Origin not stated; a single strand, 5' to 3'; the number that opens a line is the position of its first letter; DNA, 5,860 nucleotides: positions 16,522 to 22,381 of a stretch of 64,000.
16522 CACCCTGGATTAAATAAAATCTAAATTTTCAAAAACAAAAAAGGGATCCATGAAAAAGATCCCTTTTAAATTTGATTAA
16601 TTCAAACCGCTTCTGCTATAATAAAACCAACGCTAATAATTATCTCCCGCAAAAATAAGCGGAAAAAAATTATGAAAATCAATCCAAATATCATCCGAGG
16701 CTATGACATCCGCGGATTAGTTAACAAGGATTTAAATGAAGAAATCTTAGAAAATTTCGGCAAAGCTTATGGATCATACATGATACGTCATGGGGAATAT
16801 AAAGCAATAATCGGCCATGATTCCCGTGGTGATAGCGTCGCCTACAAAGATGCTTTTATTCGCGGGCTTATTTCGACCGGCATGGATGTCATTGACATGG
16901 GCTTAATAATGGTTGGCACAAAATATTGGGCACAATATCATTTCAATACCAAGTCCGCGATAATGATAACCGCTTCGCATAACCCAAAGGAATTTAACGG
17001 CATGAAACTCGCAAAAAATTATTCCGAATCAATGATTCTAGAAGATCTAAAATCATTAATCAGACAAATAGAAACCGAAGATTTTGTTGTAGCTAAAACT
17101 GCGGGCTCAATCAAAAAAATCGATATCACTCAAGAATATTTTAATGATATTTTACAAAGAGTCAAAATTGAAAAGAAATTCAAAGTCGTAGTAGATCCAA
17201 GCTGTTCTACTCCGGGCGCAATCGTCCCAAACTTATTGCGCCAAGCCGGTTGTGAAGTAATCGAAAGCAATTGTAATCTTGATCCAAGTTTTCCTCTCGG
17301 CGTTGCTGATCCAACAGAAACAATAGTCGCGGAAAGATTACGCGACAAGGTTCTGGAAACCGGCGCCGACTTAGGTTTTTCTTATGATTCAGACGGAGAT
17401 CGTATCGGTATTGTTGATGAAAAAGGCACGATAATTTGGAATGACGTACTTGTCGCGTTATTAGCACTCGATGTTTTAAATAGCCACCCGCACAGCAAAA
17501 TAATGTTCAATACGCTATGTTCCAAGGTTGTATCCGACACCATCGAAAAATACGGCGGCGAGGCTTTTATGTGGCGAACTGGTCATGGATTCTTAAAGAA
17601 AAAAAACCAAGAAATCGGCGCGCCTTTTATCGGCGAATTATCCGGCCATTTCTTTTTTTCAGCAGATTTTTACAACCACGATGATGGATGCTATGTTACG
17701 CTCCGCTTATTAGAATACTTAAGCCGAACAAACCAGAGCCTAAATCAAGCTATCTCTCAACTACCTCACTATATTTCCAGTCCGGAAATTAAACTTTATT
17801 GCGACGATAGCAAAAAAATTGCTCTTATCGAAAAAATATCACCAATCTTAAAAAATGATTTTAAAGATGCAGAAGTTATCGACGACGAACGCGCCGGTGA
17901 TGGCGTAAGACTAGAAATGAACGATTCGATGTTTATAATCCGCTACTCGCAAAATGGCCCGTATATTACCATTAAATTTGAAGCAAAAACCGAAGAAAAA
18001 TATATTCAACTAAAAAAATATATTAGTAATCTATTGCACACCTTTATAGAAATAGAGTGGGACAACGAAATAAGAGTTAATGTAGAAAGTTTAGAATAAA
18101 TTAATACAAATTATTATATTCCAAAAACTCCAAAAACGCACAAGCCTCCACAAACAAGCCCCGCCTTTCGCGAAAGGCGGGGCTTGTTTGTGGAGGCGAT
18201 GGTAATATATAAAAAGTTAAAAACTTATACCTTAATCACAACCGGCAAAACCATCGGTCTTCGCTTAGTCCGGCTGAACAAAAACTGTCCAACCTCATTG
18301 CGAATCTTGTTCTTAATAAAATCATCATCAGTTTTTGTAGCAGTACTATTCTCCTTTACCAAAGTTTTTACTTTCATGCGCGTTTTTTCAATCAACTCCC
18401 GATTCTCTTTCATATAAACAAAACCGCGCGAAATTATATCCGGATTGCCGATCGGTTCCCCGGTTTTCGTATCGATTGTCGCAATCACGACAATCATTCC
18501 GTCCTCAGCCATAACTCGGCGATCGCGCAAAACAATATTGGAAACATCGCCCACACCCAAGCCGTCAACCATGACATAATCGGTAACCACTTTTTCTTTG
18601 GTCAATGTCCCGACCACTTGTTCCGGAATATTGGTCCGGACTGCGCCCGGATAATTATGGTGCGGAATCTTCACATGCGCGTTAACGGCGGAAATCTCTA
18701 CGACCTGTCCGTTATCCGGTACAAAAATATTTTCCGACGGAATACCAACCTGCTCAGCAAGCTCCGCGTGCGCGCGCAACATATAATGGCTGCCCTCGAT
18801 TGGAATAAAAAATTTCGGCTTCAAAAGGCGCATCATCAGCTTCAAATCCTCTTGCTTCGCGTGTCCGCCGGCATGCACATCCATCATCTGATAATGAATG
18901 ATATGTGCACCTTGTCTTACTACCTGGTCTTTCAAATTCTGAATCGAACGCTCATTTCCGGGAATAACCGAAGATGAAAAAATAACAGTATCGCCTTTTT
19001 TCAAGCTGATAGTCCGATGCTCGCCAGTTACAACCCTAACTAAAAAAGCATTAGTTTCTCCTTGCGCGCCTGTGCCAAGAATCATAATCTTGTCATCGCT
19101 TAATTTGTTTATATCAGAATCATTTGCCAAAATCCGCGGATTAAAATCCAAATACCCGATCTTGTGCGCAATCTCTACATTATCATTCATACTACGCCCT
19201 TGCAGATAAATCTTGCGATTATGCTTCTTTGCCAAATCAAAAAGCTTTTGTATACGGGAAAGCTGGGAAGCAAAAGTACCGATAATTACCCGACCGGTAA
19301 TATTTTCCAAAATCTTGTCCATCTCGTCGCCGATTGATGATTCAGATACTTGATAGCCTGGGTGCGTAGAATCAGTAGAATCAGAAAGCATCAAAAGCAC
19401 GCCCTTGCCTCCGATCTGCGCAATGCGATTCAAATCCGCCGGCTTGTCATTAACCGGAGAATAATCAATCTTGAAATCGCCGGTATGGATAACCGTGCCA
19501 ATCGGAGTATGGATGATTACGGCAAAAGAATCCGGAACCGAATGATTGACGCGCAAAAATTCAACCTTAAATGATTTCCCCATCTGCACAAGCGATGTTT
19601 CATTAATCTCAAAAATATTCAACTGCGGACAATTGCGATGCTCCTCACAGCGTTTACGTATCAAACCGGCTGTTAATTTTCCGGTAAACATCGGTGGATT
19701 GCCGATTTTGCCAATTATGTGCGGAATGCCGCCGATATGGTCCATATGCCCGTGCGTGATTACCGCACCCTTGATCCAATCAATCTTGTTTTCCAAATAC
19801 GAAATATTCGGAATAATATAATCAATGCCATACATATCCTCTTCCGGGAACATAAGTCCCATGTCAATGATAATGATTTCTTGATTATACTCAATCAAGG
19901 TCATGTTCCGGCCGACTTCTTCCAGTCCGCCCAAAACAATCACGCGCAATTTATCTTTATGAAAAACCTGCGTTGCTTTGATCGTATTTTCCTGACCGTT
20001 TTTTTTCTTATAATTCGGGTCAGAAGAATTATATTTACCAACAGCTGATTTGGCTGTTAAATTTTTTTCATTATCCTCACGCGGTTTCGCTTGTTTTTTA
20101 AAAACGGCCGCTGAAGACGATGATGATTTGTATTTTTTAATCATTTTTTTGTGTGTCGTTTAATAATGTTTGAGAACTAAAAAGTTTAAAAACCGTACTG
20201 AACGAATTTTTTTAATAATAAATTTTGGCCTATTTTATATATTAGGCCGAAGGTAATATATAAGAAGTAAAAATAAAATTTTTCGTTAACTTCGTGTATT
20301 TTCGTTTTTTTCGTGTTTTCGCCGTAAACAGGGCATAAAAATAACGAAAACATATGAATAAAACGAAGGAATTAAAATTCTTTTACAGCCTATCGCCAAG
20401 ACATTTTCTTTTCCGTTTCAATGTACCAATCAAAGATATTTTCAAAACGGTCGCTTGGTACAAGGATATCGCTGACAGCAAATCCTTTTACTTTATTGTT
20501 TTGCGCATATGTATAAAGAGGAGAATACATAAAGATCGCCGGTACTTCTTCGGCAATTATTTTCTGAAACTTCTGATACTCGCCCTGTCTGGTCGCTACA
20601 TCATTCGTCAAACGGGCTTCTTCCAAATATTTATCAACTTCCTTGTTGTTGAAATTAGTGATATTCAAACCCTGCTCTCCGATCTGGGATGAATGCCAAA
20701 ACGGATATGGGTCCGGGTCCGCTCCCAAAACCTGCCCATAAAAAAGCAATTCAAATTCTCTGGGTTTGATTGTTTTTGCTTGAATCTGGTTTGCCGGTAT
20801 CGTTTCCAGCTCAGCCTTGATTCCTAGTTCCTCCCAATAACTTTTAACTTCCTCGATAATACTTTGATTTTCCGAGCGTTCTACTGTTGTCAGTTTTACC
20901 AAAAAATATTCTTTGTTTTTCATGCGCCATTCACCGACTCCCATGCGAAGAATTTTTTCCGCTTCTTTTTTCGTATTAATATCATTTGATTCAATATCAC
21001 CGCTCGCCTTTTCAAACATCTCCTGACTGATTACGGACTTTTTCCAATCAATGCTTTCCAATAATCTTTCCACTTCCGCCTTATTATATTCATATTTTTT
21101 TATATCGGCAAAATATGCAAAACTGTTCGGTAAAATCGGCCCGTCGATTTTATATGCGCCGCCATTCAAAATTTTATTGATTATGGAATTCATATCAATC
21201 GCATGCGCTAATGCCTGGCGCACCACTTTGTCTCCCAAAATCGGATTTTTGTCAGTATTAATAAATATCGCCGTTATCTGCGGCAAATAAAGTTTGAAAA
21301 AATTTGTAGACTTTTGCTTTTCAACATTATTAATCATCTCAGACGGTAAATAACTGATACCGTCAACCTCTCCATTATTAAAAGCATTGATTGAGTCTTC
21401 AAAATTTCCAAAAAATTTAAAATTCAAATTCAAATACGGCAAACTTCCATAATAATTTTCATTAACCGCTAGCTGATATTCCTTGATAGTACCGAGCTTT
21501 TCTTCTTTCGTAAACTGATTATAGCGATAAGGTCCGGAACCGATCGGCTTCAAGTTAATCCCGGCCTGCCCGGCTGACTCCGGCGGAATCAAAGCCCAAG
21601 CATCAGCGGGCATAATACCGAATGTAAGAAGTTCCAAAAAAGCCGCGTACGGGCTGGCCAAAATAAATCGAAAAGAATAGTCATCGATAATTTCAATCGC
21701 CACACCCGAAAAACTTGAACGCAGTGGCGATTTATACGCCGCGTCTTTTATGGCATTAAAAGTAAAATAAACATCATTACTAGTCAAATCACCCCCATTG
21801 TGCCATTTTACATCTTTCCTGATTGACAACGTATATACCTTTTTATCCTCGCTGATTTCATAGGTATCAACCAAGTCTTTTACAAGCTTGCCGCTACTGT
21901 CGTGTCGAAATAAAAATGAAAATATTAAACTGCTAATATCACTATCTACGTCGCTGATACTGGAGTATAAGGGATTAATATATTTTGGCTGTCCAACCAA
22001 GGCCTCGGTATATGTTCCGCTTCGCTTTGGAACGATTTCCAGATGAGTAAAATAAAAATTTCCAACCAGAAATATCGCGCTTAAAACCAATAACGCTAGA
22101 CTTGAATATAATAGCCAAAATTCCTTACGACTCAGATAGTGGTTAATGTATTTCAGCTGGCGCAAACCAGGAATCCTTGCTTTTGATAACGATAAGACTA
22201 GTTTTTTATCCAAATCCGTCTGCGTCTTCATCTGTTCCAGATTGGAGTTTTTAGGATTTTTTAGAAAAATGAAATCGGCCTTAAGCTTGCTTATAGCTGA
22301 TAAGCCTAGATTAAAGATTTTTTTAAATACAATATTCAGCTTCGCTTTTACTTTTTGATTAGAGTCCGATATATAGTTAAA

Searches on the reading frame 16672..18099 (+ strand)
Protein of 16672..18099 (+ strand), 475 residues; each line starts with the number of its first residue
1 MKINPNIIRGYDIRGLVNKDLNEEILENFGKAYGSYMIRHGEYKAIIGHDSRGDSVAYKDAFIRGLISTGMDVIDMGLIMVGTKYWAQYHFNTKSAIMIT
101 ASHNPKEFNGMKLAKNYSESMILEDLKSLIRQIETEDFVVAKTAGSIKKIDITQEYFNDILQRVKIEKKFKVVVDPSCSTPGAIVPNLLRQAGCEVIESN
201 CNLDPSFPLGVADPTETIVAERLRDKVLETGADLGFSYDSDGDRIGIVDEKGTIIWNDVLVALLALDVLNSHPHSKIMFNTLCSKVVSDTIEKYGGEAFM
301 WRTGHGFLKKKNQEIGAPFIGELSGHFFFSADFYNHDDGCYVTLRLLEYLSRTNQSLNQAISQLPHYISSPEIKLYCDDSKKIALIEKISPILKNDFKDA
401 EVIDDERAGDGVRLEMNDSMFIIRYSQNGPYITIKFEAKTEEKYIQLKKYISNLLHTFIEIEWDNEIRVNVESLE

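Call 71: search_protein_families(library=pfam, proteins=[window:16672-18099:+], max_evalue=0.00001)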
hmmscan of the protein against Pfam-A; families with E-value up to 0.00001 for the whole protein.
window:16672-18099:+ (475 aa): 3 families
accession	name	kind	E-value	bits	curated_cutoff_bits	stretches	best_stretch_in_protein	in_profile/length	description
PF02878.22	PGM_PMM_I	-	2.7e-28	98.8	22.5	1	8-138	4-136/138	Phosphoglucomutase/phosphomannomutase, alpha/beta/alpha domain I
PF02879.22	PGM_PMM_II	-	4.3e-22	79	29.3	1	155-252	2-103/103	Phosphoglucomutase/phosphomannomutase, alpha/beta/alpha domain II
PF02880.22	PGM_PMM_III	-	1.6e-17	64.1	20.7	1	258-364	3-111/115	Phosphoglucomutase/phosphomannomutase, alpha/beta/alpha domain III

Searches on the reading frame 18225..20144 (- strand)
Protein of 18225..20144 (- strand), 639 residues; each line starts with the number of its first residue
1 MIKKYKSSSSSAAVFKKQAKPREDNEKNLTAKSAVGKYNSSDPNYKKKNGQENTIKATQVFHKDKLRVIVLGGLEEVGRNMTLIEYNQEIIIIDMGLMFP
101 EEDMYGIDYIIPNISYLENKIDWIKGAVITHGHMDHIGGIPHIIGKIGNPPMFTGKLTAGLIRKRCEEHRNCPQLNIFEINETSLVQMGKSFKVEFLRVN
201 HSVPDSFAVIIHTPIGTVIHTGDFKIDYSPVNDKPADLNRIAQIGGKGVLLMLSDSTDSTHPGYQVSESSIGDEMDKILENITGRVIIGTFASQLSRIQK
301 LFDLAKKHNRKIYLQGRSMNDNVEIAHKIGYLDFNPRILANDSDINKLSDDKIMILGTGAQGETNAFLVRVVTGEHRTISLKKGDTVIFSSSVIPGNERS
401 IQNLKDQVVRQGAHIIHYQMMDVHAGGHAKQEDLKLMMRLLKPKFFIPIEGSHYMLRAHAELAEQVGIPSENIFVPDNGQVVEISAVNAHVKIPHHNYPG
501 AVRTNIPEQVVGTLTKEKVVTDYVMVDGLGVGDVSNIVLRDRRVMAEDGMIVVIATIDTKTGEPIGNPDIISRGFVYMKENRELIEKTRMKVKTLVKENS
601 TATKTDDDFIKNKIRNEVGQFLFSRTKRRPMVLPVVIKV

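Call 71: search_protein_families(library=pfam, proteins=[window:18225-20144:-], max_evalue=0.00001)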
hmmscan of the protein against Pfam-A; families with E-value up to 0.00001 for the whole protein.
window:18225-20144:- (639 aa): 5 families
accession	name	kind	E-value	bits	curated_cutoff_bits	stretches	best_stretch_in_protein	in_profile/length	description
PF22505.1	RNase_J_b_CASP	-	1.2e-42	145.1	27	1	284-407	2-125/126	Ribonuclease J, beta-CASP domain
PF17770.6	RNase_J_C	-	8.9e-33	113.8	23.8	1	538-639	1-102/102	Ribonuclease J C-terminal domain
PF00753.33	Lactamase_B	-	2.7e-09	37.7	22.7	1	77-226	4-152/196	Metallo-beta-lactamase superfamily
PF12706.13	Lactamase_B_2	-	3e-09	37.2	27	1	119-225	26-144/200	Beta-lactamase superfamily domain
PF07521.17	RMMBL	-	5.2e-06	26.8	21.6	0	425-475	14-62/63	Zn-dependent metallo-hydrolase RNA specificity domain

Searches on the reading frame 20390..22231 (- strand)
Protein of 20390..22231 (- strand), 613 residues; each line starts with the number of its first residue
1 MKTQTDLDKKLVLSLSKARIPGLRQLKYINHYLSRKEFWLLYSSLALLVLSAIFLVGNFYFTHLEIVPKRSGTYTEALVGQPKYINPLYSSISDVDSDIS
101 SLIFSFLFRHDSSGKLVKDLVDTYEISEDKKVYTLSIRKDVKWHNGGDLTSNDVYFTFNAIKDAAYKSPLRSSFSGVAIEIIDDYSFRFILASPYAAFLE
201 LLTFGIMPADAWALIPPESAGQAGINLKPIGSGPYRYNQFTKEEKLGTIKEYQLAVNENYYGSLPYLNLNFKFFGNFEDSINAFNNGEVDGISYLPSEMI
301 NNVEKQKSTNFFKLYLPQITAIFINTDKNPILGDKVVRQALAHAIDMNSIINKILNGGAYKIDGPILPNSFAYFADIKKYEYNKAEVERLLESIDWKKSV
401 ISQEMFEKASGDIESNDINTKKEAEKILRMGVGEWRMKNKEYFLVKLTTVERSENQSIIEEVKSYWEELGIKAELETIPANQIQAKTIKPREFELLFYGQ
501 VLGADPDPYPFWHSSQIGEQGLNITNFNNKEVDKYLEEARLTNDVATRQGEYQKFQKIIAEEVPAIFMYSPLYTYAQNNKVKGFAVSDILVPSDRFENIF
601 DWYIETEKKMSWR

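Call 71: search_protein_families(library=pfam, proteins=[window:20390-22231:-], max_evalue=0.00001)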
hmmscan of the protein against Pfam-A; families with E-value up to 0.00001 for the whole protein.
window:20390-22231:- (613 aa): 1 family
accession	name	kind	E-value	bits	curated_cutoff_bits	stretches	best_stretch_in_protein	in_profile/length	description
PF00496.27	SBP_bac_5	-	5.7e-66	223.5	32.4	1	115-513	1-358/368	Bacterial extracellular solute-binding proteins, family 5 Middle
